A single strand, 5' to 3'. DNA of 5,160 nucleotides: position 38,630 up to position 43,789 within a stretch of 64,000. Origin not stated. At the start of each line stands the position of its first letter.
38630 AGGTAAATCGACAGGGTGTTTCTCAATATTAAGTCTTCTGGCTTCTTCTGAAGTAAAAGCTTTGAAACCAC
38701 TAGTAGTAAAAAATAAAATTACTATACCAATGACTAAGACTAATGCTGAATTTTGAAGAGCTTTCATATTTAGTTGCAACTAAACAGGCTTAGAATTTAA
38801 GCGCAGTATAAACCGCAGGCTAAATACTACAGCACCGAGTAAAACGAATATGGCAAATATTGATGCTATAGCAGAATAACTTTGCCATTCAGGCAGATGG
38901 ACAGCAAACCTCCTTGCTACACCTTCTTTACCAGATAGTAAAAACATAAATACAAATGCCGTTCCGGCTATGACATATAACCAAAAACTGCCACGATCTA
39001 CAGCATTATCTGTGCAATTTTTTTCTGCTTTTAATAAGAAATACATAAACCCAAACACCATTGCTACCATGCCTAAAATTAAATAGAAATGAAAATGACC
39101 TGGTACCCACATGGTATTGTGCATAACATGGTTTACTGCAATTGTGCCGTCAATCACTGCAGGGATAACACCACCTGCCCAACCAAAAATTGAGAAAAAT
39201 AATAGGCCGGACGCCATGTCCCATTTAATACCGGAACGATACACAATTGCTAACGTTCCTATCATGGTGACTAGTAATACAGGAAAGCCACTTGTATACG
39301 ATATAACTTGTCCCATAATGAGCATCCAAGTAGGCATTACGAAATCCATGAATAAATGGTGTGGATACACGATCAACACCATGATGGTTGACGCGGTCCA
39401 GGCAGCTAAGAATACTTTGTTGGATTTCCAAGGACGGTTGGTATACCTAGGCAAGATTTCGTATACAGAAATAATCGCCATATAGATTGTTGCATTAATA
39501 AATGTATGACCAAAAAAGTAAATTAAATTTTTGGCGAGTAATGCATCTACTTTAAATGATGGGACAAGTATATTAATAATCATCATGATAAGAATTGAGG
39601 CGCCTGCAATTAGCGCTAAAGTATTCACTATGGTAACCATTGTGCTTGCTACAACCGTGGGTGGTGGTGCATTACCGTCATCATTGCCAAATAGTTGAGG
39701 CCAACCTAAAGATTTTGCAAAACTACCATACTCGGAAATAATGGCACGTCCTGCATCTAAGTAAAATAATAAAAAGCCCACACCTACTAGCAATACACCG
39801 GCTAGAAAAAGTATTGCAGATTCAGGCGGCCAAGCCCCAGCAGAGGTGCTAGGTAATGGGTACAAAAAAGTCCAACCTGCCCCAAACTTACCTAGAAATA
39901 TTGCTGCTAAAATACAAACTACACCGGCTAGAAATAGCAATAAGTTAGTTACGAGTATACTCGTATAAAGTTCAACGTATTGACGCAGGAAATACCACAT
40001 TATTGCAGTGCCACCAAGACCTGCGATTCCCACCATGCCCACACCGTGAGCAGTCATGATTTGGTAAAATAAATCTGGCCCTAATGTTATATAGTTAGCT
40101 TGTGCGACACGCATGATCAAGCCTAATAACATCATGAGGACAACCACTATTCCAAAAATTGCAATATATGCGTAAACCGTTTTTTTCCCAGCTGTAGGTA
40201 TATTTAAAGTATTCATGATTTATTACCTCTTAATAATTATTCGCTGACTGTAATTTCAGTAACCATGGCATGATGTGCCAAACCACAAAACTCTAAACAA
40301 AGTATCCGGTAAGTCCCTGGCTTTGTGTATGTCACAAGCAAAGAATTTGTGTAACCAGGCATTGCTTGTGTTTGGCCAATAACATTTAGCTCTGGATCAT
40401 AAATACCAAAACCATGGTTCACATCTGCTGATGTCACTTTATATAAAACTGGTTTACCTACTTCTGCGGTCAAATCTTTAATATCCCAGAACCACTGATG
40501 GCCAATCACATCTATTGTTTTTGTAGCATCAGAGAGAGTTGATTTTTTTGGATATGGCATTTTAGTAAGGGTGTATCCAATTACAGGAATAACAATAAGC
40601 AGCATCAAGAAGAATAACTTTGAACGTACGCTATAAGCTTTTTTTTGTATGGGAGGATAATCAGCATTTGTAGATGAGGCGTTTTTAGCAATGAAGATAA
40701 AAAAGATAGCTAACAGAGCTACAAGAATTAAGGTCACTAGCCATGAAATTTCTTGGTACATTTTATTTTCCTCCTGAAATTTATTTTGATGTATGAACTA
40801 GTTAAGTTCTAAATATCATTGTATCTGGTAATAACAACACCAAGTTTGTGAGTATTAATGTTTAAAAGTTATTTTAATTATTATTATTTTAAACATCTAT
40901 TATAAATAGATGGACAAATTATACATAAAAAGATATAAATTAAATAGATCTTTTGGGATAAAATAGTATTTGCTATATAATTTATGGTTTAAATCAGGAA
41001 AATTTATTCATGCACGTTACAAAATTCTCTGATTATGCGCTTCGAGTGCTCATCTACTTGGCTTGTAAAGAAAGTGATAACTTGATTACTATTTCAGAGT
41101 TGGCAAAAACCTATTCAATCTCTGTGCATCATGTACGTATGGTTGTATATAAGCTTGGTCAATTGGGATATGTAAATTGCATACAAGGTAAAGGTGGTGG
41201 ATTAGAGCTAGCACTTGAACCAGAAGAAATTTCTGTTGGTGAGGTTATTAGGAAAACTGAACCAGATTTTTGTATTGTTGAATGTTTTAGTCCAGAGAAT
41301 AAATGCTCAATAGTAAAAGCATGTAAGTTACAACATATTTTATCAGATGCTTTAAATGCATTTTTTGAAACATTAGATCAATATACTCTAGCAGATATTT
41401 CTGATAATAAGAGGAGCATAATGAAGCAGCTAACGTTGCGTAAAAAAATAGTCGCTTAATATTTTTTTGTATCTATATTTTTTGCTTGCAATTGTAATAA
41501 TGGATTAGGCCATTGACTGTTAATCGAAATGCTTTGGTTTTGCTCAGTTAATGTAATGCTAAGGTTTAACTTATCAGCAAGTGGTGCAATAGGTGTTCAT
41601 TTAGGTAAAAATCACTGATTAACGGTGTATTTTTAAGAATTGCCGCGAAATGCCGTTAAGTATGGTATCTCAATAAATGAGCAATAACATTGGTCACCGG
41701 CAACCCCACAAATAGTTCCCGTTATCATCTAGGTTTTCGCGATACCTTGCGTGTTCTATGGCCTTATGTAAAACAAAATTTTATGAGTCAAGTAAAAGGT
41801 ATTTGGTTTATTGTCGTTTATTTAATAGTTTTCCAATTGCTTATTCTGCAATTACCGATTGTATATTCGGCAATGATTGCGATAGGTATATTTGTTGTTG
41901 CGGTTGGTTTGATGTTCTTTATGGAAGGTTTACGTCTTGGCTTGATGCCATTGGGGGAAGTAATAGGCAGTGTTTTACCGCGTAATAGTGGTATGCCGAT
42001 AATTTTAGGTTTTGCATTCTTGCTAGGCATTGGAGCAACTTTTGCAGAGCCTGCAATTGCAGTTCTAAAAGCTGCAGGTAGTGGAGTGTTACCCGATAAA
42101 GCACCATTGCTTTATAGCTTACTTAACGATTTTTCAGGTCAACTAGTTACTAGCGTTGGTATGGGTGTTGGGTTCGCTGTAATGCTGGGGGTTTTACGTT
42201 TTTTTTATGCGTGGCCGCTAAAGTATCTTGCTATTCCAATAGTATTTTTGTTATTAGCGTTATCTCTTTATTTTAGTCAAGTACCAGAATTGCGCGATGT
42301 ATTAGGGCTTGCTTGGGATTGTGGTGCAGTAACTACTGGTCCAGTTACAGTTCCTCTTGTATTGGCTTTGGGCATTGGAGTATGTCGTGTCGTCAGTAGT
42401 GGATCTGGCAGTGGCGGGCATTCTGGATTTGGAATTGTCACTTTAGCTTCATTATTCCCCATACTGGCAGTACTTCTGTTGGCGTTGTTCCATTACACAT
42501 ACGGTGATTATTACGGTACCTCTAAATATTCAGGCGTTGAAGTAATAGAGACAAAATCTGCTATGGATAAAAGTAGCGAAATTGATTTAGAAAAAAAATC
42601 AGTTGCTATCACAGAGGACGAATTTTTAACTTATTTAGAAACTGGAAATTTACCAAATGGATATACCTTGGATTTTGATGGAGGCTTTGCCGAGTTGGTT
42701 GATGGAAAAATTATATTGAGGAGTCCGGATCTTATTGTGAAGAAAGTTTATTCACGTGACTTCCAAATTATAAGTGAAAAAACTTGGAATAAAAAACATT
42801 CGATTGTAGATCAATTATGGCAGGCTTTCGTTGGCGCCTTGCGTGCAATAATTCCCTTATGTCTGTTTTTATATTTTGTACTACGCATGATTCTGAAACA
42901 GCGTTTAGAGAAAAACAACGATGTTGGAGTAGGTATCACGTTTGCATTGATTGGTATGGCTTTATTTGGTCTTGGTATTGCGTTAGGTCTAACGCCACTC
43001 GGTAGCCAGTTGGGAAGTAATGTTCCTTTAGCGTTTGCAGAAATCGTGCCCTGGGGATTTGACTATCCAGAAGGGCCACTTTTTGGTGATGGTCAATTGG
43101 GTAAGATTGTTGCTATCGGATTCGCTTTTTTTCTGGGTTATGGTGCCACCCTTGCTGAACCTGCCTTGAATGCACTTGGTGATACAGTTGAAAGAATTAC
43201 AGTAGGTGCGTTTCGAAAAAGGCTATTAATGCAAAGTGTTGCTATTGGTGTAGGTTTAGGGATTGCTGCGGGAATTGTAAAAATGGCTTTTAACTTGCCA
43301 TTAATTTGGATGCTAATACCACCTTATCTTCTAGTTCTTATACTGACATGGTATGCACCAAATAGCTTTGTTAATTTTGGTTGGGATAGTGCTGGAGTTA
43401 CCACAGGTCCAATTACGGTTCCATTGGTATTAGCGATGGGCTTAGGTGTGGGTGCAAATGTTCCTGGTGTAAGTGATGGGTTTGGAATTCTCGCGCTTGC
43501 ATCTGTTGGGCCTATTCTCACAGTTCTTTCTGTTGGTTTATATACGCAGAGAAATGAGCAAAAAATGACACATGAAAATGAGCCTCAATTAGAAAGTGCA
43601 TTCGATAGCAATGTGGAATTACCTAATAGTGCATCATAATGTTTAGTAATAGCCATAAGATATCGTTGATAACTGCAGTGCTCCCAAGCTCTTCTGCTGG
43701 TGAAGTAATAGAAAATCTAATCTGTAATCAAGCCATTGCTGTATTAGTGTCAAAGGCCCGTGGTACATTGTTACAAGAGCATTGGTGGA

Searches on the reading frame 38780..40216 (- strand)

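Call 47: search_protein_families(library=pfam, proteins=[window:38780-40216:-], max_evalue=0.001)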
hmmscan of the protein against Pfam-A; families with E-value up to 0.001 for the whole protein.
window:38780-40216:- (478 aa): 1 family
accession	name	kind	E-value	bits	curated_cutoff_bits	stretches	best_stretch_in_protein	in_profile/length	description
PF00115.25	COX1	-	2.3e-52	178.8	34.8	1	13-456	2-435/436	Cytochrome C and Quinol oxidase polypeptide I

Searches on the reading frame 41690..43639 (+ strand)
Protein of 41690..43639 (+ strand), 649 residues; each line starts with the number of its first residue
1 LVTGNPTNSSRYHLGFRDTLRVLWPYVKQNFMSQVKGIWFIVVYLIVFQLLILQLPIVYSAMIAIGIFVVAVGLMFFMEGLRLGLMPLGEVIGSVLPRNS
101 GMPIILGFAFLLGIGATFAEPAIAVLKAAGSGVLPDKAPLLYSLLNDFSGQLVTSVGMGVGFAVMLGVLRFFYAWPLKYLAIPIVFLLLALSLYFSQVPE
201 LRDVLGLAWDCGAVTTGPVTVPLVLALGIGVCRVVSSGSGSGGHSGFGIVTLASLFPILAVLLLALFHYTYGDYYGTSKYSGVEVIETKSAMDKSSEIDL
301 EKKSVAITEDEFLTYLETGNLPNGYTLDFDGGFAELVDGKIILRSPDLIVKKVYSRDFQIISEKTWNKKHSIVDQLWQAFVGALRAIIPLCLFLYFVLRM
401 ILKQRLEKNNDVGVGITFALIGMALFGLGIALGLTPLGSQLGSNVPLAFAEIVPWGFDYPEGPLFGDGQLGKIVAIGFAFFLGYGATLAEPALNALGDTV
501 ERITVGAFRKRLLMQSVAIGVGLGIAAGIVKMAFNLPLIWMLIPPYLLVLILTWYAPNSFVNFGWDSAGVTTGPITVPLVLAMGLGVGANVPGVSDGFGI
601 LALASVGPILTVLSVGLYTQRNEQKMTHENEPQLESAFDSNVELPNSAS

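Call 47: search_protein_families(library=pfam, proteins=[window:41690-43639:+], max_evalue=0.001)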
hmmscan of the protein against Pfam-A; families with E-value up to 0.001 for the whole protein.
window:41690-43639:+ (649 aa): 1 family
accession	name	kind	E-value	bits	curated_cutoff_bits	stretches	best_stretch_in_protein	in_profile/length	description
PF07556.16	DUF1538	-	9.4e-108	358.8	22.6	2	392-617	3-210/211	Protein of unknown function (DUF1538)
